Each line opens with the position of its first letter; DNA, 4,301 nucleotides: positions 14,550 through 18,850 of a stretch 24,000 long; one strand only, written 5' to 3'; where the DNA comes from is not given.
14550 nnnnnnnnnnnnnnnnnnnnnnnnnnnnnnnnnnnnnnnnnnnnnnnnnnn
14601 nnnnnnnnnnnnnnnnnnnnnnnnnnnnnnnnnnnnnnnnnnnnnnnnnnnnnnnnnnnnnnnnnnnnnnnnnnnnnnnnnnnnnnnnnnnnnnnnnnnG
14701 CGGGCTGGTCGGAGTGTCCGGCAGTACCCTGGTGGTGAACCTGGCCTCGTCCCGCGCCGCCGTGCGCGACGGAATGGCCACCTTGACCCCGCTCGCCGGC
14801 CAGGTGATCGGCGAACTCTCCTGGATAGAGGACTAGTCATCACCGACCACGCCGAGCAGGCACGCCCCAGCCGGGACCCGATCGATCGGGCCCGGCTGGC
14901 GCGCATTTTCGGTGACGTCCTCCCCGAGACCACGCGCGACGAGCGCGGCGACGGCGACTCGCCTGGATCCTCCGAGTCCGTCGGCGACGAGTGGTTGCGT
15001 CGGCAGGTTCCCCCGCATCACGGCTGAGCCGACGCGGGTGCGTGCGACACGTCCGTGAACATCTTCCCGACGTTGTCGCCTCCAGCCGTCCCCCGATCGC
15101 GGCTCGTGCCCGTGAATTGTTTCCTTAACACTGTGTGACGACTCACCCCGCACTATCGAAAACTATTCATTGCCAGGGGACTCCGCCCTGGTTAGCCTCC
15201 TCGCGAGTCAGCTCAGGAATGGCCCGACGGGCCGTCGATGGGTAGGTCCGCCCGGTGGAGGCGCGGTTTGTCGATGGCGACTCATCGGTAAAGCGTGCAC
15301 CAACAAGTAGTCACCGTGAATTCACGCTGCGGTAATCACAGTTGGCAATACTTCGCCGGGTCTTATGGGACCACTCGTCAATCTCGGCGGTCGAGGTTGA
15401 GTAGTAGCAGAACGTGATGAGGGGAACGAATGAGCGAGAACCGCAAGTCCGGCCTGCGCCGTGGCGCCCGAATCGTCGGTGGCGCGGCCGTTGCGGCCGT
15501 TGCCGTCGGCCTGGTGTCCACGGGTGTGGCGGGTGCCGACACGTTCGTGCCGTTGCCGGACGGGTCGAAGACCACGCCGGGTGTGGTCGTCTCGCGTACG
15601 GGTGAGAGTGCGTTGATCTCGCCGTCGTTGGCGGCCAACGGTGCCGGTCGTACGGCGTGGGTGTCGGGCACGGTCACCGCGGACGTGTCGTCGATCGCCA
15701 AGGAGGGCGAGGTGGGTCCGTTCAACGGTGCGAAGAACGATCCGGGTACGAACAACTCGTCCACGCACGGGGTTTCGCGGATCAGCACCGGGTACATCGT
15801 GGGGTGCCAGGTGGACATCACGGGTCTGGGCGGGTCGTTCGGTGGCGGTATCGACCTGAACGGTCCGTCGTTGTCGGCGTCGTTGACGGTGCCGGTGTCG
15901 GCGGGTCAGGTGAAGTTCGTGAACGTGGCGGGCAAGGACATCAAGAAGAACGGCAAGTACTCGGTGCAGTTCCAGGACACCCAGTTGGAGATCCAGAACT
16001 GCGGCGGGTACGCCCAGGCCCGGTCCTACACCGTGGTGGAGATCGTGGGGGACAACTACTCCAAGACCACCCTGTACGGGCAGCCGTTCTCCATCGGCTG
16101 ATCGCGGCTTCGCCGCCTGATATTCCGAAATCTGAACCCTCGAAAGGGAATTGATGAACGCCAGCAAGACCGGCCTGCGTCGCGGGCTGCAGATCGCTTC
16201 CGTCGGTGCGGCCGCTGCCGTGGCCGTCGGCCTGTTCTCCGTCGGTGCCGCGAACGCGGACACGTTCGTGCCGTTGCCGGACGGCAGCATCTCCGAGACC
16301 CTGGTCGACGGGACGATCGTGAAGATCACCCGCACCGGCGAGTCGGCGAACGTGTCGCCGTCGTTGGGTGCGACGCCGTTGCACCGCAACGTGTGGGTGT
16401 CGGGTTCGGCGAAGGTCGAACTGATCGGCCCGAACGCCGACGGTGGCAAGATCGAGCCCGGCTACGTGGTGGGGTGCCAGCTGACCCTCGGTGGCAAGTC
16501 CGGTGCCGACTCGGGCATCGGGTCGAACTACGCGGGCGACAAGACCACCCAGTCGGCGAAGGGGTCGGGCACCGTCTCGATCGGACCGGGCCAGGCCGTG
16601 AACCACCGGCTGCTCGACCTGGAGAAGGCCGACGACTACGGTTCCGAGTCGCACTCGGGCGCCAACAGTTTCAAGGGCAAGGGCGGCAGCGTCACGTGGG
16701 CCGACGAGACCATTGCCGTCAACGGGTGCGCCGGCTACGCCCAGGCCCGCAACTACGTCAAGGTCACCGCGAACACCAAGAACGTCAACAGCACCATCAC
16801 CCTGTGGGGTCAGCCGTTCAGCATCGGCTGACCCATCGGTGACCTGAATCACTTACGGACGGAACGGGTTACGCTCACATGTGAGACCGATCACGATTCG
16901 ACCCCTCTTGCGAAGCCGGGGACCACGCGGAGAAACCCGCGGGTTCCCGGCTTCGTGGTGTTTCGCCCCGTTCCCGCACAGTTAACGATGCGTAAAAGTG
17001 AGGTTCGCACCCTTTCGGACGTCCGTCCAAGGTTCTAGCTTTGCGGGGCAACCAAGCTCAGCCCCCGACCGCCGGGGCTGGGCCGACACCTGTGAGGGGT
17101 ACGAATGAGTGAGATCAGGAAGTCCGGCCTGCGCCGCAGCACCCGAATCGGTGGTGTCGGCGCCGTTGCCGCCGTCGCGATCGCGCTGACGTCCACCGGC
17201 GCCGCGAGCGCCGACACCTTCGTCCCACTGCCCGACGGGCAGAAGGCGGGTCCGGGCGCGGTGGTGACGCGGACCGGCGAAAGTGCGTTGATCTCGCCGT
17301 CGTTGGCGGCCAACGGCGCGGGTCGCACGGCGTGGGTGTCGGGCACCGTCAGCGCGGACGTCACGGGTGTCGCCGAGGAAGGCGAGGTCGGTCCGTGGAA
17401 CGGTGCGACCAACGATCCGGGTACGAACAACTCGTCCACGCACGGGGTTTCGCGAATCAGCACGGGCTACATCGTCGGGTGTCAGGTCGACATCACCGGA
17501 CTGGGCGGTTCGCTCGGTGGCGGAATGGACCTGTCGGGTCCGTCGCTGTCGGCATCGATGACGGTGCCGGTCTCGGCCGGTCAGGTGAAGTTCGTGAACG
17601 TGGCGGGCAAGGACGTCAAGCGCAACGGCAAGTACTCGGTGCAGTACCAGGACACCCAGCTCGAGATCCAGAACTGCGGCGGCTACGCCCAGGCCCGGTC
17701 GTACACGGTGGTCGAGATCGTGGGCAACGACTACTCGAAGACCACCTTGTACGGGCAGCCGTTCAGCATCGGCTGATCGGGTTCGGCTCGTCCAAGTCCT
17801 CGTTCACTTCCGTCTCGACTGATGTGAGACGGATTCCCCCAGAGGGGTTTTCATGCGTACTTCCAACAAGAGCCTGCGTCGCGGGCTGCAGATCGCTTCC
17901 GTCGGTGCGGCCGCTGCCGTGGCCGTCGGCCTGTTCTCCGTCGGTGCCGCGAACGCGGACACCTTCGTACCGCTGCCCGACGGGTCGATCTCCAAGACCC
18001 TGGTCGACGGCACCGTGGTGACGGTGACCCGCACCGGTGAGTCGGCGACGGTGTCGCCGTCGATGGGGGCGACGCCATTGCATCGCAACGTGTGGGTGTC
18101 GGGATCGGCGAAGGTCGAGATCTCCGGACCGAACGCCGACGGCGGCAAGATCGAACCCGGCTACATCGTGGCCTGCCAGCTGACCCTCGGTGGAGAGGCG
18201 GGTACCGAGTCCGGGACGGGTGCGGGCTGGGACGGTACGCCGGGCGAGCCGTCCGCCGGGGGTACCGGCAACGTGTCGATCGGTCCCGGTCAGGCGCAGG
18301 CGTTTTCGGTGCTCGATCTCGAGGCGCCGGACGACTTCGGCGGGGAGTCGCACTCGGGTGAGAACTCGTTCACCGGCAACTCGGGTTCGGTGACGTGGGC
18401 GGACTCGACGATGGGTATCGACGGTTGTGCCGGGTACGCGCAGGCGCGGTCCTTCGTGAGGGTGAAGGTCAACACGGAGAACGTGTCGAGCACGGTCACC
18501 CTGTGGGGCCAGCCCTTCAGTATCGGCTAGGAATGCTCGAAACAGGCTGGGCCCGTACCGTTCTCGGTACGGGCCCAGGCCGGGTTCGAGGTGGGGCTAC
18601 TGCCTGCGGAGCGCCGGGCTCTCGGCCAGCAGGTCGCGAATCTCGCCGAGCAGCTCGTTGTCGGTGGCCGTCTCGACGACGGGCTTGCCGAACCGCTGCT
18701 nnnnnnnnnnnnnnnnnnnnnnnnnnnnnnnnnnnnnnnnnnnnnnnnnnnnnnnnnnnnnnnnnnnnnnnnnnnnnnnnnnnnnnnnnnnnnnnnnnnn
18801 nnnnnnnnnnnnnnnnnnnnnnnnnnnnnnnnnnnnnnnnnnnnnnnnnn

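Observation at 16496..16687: Charge-swapped variable segment between porin B1 and B2 (partner segment 18195-18386)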

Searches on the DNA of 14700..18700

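Call 74: search_rna_families(source=window, start=14700, end=18700, threshold=evalue, max_evalue=1)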
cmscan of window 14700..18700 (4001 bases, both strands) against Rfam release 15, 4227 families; matches with E-value up to 1: 0.
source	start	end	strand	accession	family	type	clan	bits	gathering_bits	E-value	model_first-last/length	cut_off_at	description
